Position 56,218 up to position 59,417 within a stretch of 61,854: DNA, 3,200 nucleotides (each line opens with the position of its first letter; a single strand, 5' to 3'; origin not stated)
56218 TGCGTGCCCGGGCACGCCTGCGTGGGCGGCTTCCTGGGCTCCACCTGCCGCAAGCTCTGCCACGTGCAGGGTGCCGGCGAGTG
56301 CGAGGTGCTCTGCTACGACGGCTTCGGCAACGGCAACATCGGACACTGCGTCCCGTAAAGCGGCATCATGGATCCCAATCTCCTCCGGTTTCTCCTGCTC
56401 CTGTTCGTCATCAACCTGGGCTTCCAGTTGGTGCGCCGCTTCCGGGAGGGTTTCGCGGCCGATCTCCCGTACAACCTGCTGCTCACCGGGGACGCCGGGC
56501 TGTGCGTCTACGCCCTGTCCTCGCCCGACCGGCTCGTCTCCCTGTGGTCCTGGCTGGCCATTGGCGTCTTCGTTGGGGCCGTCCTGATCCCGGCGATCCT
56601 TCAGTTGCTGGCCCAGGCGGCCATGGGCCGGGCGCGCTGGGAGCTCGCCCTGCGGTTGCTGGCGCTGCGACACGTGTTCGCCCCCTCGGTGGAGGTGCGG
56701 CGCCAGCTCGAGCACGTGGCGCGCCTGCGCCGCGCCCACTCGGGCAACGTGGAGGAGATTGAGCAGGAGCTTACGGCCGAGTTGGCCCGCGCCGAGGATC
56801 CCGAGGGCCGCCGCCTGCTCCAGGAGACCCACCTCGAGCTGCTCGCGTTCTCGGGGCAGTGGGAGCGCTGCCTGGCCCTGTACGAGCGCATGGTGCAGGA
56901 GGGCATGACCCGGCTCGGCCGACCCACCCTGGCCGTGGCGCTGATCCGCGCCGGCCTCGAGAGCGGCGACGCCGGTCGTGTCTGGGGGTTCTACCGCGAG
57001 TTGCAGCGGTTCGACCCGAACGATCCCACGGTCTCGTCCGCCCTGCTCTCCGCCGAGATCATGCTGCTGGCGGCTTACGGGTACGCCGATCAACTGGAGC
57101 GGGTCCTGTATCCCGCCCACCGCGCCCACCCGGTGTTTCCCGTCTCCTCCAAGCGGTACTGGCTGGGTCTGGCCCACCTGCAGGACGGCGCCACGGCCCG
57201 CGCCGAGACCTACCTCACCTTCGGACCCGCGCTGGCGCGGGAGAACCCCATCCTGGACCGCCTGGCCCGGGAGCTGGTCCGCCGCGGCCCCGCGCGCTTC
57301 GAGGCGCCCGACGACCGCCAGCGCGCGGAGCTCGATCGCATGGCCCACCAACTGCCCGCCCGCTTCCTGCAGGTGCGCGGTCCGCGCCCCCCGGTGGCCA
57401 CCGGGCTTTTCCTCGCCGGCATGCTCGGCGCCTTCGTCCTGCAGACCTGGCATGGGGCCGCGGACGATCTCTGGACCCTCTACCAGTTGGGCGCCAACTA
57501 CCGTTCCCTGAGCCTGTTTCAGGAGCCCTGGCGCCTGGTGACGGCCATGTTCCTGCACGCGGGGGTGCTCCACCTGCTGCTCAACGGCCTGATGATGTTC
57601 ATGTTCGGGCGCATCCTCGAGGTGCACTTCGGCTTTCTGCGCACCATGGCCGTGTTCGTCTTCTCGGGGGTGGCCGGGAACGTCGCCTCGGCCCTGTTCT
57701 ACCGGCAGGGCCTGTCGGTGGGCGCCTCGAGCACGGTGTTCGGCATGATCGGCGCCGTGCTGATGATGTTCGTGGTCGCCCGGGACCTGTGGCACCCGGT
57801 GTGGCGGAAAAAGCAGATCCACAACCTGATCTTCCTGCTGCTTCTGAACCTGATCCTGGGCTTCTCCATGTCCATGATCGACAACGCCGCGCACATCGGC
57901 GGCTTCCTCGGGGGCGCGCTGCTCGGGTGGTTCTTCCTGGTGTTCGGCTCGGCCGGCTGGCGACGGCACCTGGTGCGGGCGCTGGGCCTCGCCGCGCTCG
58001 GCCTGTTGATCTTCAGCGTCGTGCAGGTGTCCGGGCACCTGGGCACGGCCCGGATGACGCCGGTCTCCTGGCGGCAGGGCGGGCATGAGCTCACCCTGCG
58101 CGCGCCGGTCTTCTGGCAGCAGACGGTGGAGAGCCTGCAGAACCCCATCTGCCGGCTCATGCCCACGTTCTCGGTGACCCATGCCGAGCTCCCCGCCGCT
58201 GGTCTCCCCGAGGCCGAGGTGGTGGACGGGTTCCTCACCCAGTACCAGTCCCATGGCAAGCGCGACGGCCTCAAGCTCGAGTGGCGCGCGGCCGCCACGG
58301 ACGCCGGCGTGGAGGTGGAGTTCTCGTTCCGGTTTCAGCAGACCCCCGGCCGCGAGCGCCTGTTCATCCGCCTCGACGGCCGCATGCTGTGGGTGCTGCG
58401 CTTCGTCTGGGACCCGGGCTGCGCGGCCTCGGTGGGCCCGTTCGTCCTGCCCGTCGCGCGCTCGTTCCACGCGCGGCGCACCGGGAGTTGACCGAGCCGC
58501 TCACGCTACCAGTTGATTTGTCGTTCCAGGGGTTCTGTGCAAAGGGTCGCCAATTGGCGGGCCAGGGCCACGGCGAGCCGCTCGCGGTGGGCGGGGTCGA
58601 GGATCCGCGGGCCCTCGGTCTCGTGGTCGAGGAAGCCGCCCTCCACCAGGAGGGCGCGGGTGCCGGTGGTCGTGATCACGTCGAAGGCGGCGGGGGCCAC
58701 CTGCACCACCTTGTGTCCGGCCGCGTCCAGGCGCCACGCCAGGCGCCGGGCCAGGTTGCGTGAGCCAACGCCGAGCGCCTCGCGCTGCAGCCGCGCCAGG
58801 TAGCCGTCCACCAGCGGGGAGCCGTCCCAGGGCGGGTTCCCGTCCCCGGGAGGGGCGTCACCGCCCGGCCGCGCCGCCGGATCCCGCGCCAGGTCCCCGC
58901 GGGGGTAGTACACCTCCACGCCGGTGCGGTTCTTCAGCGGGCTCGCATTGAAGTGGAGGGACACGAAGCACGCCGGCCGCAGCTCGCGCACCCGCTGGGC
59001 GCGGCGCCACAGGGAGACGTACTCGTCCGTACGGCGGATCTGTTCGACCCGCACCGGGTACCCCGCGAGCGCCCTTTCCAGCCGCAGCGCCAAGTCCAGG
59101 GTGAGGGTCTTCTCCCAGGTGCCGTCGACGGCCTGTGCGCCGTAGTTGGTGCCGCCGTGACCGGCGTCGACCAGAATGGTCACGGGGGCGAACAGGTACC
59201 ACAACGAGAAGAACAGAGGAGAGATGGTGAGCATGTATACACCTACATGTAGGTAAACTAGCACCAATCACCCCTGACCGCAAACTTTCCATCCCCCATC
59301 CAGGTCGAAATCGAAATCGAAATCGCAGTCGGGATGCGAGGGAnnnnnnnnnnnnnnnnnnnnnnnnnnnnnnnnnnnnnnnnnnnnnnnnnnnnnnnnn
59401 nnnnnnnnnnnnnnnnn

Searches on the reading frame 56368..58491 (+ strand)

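Call 45: search_protein_families(library=pfam, proteins=[window:56368-58491:+], max_evalue=0.0001)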
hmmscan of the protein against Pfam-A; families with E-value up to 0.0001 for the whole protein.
window:56368-58491:+ (707 aa): 1 family
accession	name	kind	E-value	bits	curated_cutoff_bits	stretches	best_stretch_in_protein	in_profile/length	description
PF01694.28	Rhomboid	-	1.1e-33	116.9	22.6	1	386-524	3-141/143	Rhomboid domain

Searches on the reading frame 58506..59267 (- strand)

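Call 45: search_protein_families(library=pfam, proteins=[window:58506-59267:-], max_evalue=0.0001)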
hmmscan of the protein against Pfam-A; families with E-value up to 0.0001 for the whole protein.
window:58506-59267:- (253 aa): 1 family
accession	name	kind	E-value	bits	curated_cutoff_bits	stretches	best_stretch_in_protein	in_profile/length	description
PF01520.23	Amidase_3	-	2.2e-31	109.7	27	1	31-238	1-171/174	N-acetylmuramoyl-L-alanine amidase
